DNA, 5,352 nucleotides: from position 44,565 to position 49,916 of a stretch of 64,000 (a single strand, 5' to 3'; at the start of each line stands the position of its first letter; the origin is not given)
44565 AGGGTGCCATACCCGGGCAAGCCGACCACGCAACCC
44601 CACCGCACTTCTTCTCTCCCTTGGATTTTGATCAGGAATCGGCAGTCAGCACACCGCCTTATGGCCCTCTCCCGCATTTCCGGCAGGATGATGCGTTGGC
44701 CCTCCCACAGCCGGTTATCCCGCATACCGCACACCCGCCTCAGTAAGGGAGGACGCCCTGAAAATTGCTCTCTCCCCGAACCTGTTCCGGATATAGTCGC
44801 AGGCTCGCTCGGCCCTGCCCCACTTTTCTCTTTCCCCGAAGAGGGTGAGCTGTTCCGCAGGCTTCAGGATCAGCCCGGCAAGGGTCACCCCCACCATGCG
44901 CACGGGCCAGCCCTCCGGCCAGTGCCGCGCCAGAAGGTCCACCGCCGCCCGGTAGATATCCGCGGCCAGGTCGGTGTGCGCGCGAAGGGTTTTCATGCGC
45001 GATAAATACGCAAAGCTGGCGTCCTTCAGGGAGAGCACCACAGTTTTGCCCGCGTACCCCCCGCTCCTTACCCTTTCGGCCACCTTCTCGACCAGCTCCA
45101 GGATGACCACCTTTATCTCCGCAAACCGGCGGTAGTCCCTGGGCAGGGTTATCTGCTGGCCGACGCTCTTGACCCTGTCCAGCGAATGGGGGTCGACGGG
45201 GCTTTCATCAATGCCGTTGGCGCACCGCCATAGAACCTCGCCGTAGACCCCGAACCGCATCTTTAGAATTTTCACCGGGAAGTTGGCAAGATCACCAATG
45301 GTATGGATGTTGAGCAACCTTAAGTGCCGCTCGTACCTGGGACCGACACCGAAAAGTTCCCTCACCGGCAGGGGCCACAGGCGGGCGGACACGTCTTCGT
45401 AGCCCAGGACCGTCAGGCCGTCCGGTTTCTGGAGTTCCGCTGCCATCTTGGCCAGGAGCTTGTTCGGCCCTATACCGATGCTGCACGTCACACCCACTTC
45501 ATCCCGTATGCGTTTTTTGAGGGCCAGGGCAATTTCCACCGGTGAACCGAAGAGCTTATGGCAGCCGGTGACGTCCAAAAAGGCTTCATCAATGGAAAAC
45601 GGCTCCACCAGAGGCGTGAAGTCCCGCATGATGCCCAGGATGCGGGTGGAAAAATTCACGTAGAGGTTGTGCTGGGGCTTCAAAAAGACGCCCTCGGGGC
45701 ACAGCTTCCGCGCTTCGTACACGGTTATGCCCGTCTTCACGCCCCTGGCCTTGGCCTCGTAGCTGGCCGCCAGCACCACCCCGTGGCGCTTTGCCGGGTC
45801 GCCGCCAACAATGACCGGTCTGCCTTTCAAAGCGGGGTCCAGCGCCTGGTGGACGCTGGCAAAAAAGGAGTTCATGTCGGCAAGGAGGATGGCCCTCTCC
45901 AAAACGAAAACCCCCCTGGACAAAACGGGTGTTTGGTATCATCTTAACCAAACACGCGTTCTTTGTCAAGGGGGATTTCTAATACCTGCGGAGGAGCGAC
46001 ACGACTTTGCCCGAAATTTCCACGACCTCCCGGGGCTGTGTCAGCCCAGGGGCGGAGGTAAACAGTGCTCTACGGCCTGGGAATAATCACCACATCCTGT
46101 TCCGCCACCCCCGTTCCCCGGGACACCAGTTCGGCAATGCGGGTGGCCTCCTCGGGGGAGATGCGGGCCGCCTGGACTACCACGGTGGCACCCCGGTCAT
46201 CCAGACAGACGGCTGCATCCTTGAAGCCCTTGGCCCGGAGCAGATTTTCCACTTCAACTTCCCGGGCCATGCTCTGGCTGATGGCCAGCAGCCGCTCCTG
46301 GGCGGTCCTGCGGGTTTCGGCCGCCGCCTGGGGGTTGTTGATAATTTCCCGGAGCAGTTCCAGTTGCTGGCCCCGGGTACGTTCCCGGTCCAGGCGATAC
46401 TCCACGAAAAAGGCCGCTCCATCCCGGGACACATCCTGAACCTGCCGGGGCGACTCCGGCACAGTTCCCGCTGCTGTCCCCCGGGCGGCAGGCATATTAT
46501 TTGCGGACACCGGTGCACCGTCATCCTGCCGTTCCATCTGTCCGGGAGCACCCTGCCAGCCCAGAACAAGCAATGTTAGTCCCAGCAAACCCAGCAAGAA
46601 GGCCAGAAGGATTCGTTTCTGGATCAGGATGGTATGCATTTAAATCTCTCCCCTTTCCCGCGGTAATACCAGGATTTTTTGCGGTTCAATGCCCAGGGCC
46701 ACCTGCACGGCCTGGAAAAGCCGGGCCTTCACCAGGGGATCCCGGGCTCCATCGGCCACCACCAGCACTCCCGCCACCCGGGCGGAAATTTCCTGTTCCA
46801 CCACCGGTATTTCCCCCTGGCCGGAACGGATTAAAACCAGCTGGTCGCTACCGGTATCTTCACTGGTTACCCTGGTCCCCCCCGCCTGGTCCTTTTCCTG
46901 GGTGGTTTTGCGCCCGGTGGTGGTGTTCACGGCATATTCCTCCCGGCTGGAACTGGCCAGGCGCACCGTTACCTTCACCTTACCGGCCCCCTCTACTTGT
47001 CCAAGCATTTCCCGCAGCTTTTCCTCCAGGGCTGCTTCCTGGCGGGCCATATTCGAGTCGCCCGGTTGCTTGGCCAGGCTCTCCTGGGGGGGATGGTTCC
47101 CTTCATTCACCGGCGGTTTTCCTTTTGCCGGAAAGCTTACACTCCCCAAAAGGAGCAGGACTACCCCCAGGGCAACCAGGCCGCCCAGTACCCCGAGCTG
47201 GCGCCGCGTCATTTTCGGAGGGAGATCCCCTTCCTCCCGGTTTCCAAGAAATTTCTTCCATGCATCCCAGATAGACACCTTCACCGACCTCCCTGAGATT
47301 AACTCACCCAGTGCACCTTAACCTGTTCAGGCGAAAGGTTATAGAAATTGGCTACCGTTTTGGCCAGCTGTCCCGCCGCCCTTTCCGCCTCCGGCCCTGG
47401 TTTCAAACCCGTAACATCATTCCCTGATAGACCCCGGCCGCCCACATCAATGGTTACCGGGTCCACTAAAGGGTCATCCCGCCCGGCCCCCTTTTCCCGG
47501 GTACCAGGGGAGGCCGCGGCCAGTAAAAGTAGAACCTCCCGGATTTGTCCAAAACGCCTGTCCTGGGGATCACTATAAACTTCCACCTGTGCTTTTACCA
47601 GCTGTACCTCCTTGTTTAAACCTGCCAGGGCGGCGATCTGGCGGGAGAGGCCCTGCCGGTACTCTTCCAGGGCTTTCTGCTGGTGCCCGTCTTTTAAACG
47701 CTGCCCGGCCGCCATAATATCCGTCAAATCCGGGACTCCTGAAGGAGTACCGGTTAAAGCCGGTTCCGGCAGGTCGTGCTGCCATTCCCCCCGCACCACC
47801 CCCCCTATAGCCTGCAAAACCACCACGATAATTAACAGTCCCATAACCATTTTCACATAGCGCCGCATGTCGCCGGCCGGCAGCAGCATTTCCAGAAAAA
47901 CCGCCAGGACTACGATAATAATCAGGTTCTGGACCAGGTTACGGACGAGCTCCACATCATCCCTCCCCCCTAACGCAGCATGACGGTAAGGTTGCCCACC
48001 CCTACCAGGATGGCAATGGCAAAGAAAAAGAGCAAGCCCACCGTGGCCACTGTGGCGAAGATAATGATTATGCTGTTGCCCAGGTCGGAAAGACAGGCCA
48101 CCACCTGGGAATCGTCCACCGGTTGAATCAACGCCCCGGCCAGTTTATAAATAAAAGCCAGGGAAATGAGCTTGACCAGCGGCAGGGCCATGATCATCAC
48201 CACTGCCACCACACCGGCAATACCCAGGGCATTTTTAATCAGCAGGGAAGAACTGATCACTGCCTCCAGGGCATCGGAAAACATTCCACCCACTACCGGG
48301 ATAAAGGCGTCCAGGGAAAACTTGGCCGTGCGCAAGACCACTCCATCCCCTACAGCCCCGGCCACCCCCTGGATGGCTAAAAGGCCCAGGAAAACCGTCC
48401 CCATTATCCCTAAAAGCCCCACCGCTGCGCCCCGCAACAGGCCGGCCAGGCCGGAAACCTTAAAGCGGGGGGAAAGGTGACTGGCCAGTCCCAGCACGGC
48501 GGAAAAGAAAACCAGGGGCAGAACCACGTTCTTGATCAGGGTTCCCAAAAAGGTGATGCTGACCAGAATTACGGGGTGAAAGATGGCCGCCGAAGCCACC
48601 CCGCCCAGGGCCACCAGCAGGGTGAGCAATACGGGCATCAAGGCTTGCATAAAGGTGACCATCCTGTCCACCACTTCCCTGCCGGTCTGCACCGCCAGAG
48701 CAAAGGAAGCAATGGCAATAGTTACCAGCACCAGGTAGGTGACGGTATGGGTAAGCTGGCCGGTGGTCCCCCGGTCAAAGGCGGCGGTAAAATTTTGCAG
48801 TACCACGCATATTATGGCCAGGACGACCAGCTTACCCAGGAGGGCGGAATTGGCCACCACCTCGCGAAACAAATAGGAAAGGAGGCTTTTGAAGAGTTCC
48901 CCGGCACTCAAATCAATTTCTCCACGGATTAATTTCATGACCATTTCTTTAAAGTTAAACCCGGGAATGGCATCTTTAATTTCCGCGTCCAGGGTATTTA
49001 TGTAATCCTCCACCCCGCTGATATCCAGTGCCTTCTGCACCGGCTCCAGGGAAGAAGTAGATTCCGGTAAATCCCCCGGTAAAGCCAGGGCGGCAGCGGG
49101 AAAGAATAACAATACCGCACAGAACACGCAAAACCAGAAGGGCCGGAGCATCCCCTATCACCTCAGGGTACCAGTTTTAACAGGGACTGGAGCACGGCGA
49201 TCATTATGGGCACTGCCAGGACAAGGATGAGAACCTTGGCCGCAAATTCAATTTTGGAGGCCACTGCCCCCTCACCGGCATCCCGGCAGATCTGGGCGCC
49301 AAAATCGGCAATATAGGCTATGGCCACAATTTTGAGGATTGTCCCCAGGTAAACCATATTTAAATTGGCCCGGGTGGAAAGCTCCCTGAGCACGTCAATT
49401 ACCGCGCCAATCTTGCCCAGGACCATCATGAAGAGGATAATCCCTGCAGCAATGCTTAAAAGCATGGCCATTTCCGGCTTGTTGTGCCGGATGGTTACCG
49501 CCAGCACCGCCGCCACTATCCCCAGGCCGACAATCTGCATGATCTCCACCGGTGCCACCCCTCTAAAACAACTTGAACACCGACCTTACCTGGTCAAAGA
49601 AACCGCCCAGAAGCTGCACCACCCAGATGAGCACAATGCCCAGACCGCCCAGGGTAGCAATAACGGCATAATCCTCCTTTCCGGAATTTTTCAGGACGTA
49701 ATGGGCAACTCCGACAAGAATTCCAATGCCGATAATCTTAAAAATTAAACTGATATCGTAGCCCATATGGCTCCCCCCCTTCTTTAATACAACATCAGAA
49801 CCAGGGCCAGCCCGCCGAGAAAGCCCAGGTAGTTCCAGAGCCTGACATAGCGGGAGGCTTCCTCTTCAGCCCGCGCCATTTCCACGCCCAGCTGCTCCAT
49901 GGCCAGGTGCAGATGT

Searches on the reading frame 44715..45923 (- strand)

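Call 60: search_protein_families(library=pfam, proteins=[window:44715-45923:-], max_evalue=0.00001)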
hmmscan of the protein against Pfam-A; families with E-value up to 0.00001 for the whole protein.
window:44715-45923:- (402 aa): 3 families
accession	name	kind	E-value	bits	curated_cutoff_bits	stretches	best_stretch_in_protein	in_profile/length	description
PF00817.25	IMS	-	3.4e-53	180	23.2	1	16-162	2-147/148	impB/mucB/samB family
PF11799.13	IMS_C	-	6.1e-26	91.4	20.7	1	252-361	2-109/109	impB/mucB/samB family C-terminal domain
PF21999.2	IMS_HHH_1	-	3.2e-06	27.9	27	0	189-239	2-53/53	DNA polymerase-iota, thumb domain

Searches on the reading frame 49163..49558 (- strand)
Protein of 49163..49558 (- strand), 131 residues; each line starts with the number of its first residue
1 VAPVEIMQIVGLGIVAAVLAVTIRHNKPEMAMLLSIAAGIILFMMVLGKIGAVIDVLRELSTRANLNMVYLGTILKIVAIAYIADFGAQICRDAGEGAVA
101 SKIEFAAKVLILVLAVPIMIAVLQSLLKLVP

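Call 48: search_protein_families(library=pfam, proteins=[window:49163-49558:-], max_evalue=10)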
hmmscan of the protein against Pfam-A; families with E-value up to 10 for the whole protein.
window:49163-49558:- (131 aa): 4 families
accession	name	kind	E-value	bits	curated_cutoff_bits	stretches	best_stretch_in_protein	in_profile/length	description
PF06686.16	SpoIIIAC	-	1.8e-34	118.1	24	2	74-129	1-56/56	Stage III sporulation protein AC/AD protein family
PF19865.4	DUF6338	-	0.09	12.8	26.5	1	61-125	36-103/205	Family of unknown function (DUF6338)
PF03203.19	MerC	-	1.7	9.7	27.6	1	9-78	46-101/108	MerC mercury resistance protein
PF09946.14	DUF2178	-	2.8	8.5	22.8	1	13-55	5-46/104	Predicted membrane protein (DUF2178)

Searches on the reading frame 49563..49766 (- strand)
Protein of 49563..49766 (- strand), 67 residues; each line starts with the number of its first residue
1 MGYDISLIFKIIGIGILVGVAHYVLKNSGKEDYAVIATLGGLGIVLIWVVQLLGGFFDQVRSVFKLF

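Call 25: search_protein_families(library=pfam, proteins=[window:49563-49766:-], max_evalue=0.01)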
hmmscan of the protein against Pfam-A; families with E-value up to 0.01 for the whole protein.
window:49563-49766:- (67 aa): 1 family
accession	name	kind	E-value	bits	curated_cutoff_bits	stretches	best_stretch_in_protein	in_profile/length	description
PF06686.16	SpoIIIAC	-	2e-16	60.3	24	1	8-63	1-56/56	Stage III sporulation protein AC/AD protein family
